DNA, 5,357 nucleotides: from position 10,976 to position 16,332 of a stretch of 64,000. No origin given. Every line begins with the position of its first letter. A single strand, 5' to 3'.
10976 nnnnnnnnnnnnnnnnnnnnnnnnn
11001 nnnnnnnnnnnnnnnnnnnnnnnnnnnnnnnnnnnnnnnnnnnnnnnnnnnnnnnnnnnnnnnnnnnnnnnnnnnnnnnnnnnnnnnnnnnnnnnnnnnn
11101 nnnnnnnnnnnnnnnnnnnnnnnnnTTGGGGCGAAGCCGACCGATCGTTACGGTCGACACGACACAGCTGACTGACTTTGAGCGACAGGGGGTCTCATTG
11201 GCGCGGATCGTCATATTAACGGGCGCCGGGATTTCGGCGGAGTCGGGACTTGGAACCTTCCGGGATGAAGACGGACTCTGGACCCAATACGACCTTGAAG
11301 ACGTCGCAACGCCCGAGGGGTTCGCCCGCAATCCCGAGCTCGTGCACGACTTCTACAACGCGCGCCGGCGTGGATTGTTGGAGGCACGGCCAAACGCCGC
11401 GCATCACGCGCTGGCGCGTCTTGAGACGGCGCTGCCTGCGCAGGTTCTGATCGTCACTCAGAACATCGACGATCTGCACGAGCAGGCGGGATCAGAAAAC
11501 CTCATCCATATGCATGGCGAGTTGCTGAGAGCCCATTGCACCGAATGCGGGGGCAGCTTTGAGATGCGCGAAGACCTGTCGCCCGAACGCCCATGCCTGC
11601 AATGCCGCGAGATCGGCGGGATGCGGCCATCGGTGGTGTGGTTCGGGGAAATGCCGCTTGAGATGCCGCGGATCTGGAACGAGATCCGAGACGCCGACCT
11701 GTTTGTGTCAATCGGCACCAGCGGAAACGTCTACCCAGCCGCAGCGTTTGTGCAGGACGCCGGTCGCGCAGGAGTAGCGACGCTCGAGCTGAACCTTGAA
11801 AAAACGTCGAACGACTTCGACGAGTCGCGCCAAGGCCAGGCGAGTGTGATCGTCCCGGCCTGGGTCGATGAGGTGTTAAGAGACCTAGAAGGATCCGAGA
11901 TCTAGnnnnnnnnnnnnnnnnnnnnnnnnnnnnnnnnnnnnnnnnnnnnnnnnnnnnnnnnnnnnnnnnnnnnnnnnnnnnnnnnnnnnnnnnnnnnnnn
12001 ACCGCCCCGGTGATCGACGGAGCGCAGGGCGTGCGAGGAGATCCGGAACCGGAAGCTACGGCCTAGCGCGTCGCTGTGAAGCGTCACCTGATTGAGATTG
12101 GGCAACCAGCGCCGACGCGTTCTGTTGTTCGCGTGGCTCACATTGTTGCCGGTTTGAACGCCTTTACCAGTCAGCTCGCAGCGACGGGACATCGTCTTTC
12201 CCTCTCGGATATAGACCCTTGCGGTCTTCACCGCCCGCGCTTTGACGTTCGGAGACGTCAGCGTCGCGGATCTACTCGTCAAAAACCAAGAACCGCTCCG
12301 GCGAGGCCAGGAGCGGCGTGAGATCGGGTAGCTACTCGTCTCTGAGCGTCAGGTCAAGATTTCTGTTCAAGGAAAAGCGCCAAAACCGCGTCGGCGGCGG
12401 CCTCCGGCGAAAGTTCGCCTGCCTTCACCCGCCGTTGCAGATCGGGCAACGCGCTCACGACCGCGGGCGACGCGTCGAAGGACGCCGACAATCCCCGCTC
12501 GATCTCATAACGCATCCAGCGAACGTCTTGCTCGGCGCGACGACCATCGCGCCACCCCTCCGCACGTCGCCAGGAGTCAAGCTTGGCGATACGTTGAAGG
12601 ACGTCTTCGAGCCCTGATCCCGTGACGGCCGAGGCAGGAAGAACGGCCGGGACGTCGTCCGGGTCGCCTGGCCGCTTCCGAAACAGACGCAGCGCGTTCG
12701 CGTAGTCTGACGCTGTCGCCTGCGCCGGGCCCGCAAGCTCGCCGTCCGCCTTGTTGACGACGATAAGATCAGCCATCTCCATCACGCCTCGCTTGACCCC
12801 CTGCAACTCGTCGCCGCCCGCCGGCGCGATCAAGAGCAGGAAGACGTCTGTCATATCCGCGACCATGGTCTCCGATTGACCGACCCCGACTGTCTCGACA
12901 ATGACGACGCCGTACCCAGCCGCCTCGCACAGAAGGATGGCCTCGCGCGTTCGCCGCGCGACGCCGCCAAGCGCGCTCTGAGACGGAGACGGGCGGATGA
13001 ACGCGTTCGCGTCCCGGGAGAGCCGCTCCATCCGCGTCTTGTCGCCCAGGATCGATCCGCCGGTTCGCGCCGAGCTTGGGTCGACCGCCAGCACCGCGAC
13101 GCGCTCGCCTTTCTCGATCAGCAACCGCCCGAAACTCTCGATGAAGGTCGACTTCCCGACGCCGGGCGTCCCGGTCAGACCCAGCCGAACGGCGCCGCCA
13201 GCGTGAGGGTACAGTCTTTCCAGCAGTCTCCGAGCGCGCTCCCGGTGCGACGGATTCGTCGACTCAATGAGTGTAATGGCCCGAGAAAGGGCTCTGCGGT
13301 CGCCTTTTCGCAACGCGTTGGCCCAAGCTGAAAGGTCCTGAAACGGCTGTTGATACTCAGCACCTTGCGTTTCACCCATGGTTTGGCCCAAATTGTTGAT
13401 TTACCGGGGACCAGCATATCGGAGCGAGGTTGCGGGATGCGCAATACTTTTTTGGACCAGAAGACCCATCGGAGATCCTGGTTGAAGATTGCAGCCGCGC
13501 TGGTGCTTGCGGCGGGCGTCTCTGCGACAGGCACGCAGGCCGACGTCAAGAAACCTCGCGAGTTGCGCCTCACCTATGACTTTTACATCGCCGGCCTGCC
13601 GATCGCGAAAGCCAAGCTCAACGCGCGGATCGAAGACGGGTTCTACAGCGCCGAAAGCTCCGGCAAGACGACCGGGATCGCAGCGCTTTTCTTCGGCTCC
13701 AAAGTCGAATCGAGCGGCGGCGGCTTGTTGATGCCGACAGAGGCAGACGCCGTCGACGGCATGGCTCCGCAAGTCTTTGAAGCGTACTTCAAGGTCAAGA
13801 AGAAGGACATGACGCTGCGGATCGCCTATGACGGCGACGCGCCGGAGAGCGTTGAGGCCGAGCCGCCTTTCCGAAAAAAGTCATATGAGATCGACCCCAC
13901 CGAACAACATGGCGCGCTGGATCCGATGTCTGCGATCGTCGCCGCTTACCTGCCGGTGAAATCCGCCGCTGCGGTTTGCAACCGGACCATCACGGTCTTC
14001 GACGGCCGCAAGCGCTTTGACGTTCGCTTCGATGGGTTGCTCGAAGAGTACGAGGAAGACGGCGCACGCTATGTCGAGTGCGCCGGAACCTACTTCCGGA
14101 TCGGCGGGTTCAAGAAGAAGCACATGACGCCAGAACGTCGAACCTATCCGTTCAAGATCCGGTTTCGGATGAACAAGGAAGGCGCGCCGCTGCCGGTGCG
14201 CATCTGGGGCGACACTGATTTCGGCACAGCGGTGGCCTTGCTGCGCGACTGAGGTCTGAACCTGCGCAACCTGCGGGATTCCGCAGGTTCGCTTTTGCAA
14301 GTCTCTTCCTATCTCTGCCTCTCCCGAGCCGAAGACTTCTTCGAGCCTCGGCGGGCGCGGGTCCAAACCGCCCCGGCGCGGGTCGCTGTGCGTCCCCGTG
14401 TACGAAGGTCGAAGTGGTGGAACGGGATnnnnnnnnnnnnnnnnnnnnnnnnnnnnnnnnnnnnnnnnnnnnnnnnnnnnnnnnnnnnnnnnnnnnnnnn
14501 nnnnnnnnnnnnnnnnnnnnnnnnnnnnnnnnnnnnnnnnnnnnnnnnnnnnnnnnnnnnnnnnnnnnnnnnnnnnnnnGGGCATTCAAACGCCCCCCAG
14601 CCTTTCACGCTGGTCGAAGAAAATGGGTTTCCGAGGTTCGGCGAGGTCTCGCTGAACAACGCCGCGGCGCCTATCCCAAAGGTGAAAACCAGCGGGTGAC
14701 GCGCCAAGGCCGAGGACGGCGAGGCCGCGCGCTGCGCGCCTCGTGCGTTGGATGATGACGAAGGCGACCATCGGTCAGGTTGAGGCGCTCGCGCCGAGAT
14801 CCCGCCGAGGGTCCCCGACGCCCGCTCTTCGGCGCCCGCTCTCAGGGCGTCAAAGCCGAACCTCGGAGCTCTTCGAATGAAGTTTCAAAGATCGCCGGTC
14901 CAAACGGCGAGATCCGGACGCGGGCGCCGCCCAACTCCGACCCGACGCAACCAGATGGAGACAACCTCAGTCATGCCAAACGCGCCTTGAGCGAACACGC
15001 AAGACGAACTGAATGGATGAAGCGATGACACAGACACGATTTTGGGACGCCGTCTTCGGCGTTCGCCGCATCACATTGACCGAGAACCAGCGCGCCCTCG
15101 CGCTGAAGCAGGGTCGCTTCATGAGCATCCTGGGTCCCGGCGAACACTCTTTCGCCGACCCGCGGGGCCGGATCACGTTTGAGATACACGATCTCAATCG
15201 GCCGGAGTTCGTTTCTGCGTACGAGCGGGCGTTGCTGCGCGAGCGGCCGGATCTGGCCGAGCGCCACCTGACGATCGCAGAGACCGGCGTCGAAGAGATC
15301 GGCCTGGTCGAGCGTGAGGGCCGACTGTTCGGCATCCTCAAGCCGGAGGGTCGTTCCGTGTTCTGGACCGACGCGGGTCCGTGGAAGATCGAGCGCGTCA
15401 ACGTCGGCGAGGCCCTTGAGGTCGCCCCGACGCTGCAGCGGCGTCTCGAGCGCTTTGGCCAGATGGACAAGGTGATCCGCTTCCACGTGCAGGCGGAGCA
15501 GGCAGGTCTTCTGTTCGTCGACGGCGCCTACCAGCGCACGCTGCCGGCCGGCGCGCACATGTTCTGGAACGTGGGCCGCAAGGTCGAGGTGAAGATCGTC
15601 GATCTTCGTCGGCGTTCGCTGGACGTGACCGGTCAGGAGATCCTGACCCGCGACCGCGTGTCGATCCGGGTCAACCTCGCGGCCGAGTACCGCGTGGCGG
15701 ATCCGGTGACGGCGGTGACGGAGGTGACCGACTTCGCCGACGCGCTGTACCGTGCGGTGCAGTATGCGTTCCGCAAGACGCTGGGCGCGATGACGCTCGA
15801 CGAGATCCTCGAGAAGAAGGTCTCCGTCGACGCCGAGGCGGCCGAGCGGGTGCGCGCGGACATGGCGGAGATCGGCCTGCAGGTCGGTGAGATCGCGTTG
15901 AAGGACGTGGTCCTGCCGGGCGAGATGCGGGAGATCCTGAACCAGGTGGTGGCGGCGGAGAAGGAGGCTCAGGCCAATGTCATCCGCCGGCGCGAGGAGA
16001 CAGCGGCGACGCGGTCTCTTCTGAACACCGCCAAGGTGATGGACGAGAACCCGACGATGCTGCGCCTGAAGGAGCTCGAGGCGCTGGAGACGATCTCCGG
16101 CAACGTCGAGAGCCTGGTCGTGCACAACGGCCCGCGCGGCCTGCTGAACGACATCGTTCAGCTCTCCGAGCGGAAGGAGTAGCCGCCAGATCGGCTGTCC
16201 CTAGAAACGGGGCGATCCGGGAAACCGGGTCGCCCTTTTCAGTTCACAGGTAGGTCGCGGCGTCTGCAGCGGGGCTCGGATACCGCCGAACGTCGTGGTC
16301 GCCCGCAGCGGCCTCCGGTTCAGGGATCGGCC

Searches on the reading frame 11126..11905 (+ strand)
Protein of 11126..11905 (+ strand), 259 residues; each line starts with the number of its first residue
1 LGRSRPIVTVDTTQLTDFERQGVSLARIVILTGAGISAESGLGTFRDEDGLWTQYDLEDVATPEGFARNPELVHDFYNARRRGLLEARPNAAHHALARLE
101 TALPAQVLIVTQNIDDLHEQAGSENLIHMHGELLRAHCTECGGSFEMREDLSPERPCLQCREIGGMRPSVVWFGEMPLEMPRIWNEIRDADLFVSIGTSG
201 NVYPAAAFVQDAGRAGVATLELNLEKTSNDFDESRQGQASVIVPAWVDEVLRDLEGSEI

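Call 40: search_protein_families(library=pfam, proteins=[window:11126-11905:+])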
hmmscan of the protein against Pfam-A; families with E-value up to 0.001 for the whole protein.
window:11126-11905:+ (259 aa): 1 family
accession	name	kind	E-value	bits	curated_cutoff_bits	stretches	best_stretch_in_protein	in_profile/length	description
PF02146.23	SIR2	-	1.4e-48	165.6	24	1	33-204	1-180/180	Sir2 family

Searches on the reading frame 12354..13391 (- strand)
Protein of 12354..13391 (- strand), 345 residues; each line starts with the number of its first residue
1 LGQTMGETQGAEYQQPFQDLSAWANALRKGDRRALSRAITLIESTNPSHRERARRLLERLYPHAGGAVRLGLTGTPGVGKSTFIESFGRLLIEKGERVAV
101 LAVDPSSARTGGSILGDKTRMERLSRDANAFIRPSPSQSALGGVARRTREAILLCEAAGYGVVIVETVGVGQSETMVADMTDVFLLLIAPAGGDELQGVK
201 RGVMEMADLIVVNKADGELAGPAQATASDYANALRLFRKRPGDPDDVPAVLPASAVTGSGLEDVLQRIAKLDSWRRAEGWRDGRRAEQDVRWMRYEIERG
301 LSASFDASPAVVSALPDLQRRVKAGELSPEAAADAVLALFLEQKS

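Call 40: search_protein_families(library=pfam, proteins=[window:12354-13391:-])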
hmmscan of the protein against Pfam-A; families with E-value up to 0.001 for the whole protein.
window:12354-13391:- (345 aa): 5 families
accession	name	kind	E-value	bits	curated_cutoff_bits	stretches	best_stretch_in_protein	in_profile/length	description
PF03308.22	MeaB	-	4.2e-102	341.3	23.1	1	35-305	1-268/273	Methylmalonyl Co-A mutase-associated GTPase MeaB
PF02492.25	cobW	-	4.9e-05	23.4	20.7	1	71-217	4-155/180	CobW/HypB/UreG, nucleotide-binding domain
PF03029.23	ATP_bind_1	-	0.00014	22.2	27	0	73-108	2-37/240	Conserved hypothetical ATP binding protein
PF13479.12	AAA_24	-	0.00018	21.8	27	1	68-170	3-75/195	AAA domain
PF01656.29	CbiA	-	0.00053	20.4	25.4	1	77-169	9-54/125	CobQ/CobB/MinD/ParA nucleotide binding domain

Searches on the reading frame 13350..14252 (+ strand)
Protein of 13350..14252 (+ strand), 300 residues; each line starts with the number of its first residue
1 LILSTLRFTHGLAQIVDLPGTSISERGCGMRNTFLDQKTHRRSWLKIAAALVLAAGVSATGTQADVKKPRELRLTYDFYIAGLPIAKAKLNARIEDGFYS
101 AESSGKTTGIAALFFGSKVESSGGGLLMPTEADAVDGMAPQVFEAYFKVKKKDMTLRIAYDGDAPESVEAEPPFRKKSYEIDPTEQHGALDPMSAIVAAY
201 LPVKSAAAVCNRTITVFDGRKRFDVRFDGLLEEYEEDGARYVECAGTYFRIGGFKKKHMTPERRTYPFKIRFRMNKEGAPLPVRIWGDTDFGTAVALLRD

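Call 40: search_protein_families(library=pfam, proteins=[window:13350-14252:+])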
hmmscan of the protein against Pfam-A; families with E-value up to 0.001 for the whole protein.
window:13350-14252:+ (300 aa): 1 family
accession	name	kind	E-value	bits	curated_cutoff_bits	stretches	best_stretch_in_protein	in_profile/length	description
PF11306.15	DUF3108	-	5.2e-11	43.2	26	1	75-298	1-208/209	Protein of unknown function (DUF3108)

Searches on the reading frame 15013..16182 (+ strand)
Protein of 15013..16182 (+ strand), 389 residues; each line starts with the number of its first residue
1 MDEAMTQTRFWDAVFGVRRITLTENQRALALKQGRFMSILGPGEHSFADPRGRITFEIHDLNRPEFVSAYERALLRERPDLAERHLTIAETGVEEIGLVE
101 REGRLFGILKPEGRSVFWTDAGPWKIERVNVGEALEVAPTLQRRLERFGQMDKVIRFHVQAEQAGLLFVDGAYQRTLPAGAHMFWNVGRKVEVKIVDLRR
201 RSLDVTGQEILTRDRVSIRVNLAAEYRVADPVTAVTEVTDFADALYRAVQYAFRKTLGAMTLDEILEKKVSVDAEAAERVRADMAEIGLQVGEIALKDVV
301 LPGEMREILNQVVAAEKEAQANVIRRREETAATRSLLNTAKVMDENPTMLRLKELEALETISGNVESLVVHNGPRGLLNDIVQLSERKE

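Call 40: search_protein_families(library=pfam, proteins=[window:15013-16182:+])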
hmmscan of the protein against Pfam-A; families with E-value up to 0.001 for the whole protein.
window:15013-16182:+ (389 aa): 2 families
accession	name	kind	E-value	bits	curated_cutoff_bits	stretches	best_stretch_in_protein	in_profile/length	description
PF01145.31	Band_7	-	2.9e-29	102.8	23.6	1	159-329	3-175/176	SPFH domain / Band 7 family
PF13421.11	Band_7_1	-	0.00019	21.6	24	0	239-314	131-208/211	SPFH domain-Band 7 family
